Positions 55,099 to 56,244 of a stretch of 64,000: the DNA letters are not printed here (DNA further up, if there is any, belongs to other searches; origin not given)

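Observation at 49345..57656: Repeated GT2 (GtrB-like) + GT-C pairings around a YfhO-like gene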

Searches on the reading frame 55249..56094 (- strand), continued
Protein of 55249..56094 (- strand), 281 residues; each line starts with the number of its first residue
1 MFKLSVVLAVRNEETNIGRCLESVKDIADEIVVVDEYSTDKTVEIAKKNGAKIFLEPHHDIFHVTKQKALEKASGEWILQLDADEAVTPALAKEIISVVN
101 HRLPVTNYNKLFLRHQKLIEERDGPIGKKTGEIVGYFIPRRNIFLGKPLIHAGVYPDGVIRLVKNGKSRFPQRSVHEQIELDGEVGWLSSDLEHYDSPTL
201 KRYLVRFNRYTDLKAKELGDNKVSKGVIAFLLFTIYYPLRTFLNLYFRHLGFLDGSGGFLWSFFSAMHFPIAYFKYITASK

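Call 78: search_protein_families(library=pfam, proteins=[L081:8514-9932:-, L081:7703-8512:-, L081:11007-11555:-, L084:9121-9738:+, L084:7223-9124:+, L084:11033-12532:+, L080:1982-3250:+, L080:432-1013:-, L077:8227-9888:-, L077:10930-11571:+], max_evalue=0.001)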
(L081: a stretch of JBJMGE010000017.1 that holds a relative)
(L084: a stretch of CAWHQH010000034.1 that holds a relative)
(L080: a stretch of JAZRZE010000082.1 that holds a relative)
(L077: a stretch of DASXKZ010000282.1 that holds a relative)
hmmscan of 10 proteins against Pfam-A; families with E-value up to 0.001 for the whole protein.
L081:8514-9932:- (472 aa): 5 families
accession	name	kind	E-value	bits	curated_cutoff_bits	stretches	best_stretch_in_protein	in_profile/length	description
PF13489.12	Methyltransf_23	-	6.7e-16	58.9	27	1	311-427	21-129/164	Methyltransferase domain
PF08241.18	Methyltransf_11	-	2.1e-13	51.1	21.2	1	317-413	1-95/95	Methyltransferase domain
PF13847.12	Methyltransf_31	-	9.4e-13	48.5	27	1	314-417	5-113/145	Methyltransferase domain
PF13649.12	Methyltransf_25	-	1.1e-12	48.9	27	1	317-409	2-97/97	Methyltransferase domain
PF08242.18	Methyltransf_12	-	9.3e-12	46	30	1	317-411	1-98/98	Methyltransferase domain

L081:7703-8512:- (269 aa): 1 family
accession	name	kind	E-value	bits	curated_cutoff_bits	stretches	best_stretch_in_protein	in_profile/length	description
PF04542.20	Sigma70_r2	-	2.4e-08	34.1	24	1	68-133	7-70/71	Sigma-70 region 2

L081:11007-11555:- (182 aa): 0 families

L084:9121-9738:+ (205 aa): 0 families

L084:7223-9124:+ (633 aa): 4 families
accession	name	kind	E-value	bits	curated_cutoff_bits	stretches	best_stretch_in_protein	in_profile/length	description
PF02518.31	HATPase_c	-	7.7e-23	81.5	26.4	1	509-613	2-110/111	Histidine kinase-, DNA gyrase B-, and HSP90-like ATPase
PF00512.31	HisKA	-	9.1e-13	48.5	26.9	1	401-462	3-62/66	His Kinase A (phospho-acceptor) domain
PF00989.32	PAS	-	8.1e-06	26.3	22.6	1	277-380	2-112/113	PAS fold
PF08448.16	PAS_4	-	1.4e-05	25.7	23.1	1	284-383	3-107/110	PAS fold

L084:11033-12532:+ (499 aa): 1 family
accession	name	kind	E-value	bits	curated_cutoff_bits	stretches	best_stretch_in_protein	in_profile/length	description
PF13226.11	DUF4034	-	4.6e-08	33.2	21.3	1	147-192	55-100/274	Domain of unknown function (DUF4034)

L080:1982-3250:+ (422 aa): 1 family
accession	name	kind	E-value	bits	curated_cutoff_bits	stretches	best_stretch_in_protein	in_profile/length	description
PF02321.23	OEP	-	3.5e-77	258.9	22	2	240-420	2-187/187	Outer membrane efflux protein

L080:432-1013:- (193 aa): 24 families
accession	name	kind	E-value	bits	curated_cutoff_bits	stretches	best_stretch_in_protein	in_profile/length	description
PF00515.34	TPR_1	-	2.3e-25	87.7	27.8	3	93-125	2-34/34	Tetratricopeptide repeat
PF07719.23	TPR_2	-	1.4e-24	84.6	27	1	93-125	2-34/34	Tetratricopeptide repeat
PF13181.12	TPR_8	-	1.5e-19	68.9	25.7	1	94-125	3-34/34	Tetratricopeptide repeat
PF13424.12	TPR_12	-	2.3e-18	66.6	30.1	2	59-121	4-74/77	Tetratricopeptide repeat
PF13176.12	TPR_7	-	7.7e-18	63.4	27.9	2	95-125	2-34/36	Tetratricopeptide repeat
PF13432.12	TPR_16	-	2.2e-16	60.4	32.7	2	98-160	3-65/65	Tetratricopeptide repeat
PF13428.12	TPR_14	-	2.5e-15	55.9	23.5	1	94-129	3-38/44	Tetratricopeptide repeat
PF13414.12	TPR_11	-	1e-14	54.4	26.8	2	99-129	1-31/42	TPR repeat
PF14559.12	TPR_19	-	2.7e-14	53.7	25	2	68-129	1-61/68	Tetratricopeptide repeat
PF12895.13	ANAPC3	-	2.1e-12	47.6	27.2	1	71-149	2-79/82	Anaphase-promoting complex, cyclosome, subunit 3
PF13431.12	TPR_17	-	4.6e-10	39.4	24.4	0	48-76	3-31/34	Tetratricopeptide repeat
PF23914.1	TPR_CcmH_CycH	-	1.6e-09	38.3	42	1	104-158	99-153/158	Cytochrome c-type biogenesis protein H TPR domain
PF13374.12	TPR_10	-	2.6e-09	37.2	27.5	0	95-121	5-31/42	Tetratricopeptide repeat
PF13429.12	TPR_15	-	4.8e-09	36.5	26.2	2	77-183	132-238/280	Tetratricopeptide repeat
PF13371.12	TPR_9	-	2.1e-08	34.5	35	1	98-160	1-63/73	Tetratricopeptide repeat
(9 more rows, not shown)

L077:8227-9888:- (553 aa): 4 families
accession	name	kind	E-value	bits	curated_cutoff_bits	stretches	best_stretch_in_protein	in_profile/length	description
PF00069.31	Pkinase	-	1.3e-30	107.1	31.7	1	239-462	1-192/263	Protein kinase domain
PF07714.23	PK_Tyr_Ser-Thr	-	3.2e-16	59.8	23.1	1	244-391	6-160/258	Protein tyrosine and serine/threonine kinase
PF04542.20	Sigma70_r2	-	2.1e-07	31.1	24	1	42-107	7-70/71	Sigma-70 region 2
PF01636.29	APH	-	1.7e-05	25.1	23.2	1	311-383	123-199/239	Phosphotransferase enzyme family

L077:10930-11571:+ (213 aa): 1 family
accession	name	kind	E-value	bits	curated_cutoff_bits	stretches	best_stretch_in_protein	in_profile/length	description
PF07617.17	DUF1579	-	4.7e-05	23.8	25.2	1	68-207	7-150/155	Protein of unknown function (DUF1579)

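Call 90: search_protein_representatives(protein=window:55249-56094:-)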
Query: 281 residues. Proteins with E-value up to 0.001 (for the whole library): 29861; up to 1e-10: 10981; up to 1e-30: 428. The best 150 are listed.
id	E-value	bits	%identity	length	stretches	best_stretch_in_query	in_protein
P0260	7.4e-90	317.6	56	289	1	3-277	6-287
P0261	4.0e-87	308.6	53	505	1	3-276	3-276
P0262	2.5e-79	283.0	51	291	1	3-278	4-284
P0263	1.3e-77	277.4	54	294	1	1-277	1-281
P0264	3.6e-77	275.9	53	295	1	4-275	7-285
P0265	1.3e-74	267.6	42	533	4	134-273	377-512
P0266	1.3e-71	257.7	45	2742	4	3-113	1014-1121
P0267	1.0e-65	238.4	58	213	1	79-277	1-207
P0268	8.4e-65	235.4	51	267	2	131-278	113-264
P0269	1.4e-64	234.6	48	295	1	3-278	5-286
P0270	3.9e-63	229.9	44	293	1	4-276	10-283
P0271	6.1e-63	229.2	51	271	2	133-276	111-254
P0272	8.7e-63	228.7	49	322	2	135-275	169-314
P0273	1.3e-61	224.9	48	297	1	3-277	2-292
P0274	4.9e-61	223.0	51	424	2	135-277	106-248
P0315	2.4e-43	165.0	42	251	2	134-275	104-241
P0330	6.9e-41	156.9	41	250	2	3-96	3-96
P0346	1.1e-39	153.0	41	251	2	126-278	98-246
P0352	2.8e-39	151.6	44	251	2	3-98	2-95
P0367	3.2e-38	148.1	47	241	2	3-100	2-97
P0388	2.9e-37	145.0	45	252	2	3-100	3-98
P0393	6.9e-37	143.8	41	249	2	3-101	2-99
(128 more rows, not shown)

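Call 91: search_protein_families(library=ncbifam, proteins=[P0330, P0352, P0393, P0346, P0315, P0367, P0388], max_evalue=1e-8)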
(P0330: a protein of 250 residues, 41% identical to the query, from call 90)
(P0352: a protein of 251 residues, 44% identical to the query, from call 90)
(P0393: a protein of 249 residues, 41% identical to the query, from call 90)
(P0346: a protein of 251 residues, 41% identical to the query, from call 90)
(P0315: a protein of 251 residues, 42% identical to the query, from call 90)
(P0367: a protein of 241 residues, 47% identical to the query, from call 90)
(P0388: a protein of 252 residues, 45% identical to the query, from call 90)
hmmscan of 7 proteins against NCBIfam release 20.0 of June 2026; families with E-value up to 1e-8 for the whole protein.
P0330 (250 aa): 2 families
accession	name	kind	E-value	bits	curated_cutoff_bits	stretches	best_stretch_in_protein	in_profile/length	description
TIGR04195.1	S_glycosyl_SunS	equivalog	6.6e-19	68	350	1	4-90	59-146/421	SunS family peptide S-glycosyltransferase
TIGR04283.1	glyco_like_mftF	equivalog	1.5e-15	57.4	182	1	4-116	1-115/221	TIGR04283 family arsenosugar biosynthesis glycosyltransferase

P0352 (251 aa): 3 families
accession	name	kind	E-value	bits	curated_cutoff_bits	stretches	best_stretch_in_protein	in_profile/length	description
TIGR04283.1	glyco_like_mftF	equivalog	1.3e-14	54.3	182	1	3-98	1-100/221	TIGR04283 family arsenosugar biosynthesis glycosyltransferase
TIGR04195.1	S_glycosyl_SunS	equivalog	1.8e-11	43.5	350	1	2-145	58-201/421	SunS family peptide S-glycosyltransferase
NF010496.0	PRK13915.1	equivalog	5.6e-09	35.5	262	1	2-55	32-92/307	glucosyl-3-phosphoglycerate synthase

P0393 (249 aa): 4 families
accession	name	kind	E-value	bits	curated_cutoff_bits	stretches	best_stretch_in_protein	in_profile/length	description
TIGR04283.1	glyco_like_mftF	equivalog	1.8e-14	53.8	182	1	3-104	1-104/221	TIGR04283 family arsenosugar biosynthesis glycosyltransferase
TIGR04195.1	S_glycosyl_SunS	equivalog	7.6e-12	44.8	350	1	4-85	60-143/421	SunS family peptide S-glycosyltransferase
TIGR04182.1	glyco_TIGR04182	equivalog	5.6e-11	42.4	325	1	5-101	4-101/293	S-layer glycoprotein N-glycosyltransferase AglJ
NF041391.1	DPhHxTase_Halo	equivalog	4.3e-09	35.7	375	1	9-109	3-104/213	dolichyl-phosphate hexose transferase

P0346 (251 aa): 2 families
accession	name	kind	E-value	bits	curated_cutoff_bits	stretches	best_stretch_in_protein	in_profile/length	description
TIGR04283.1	glyco_like_mftF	equivalog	4.1e-16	59.3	182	1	3-107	1-107/221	TIGR04283 family arsenosugar biosynthesis glycosyltransferase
TIGR04195.1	S_glycosyl_SunS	equivalog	2.5e-09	36.5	350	1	3-135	59-187/421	SunS family peptide S-glycosyltransferase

P0315 (251 aa): 3 families
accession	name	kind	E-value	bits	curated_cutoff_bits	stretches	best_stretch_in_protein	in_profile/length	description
TIGR04195.1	S_glycosyl_SunS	equivalog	9.4e-13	47.8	350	1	2-93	57-151/421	SunS family peptide S-glycosyltransferase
TIGR04283.1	glyco_like_mftF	equivalog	3.8e-11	43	182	1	4-106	1-106/221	TIGR04283 family arsenosugar biosynthesis glycosyltransferase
NF007482.0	PRK10073.1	equivalog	3.1e-09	36.3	423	1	2-95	6-108/334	glycosyltransferase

P0367 (241 aa): 2 families
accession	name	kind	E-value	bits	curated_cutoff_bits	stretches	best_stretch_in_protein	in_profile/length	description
TIGR04283.1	glyco_like_mftF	equivalog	3.7e-15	56.1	182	1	3-105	1-107/221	TIGR04283 family arsenosugar biosynthesis glycosyltransferase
TIGR04195.1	S_glycosyl_SunS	equivalog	4.8e-13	48.7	350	1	3-145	59-200/421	SunS family peptide S-glycosyltransferase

P0388 (252 aa): 4 families
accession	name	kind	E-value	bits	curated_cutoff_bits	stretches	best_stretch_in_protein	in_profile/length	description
TIGR04283.1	glyco_like_mftF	equivalog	2.2e-16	60.1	182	1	4-127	1-128/221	TIGR04283 family arsenosugar biosynthesis glycosyltransferase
NF007482.0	PRK10073.1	equivalog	2.8e-10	39.7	423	1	3-105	7-120/334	glycosyltransferase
TIGR04195.1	S_glycosyl_SunS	equivalog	3.8e-10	39.2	350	1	4-98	59-156/421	SunS family peptide S-glycosyltransferase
TIGR04182.1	glyco_TIGR04182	equivalog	9.4e-09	35.1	325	0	5-92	3-92/293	S-layer glycoprotein N-glycosyltransferase AglJ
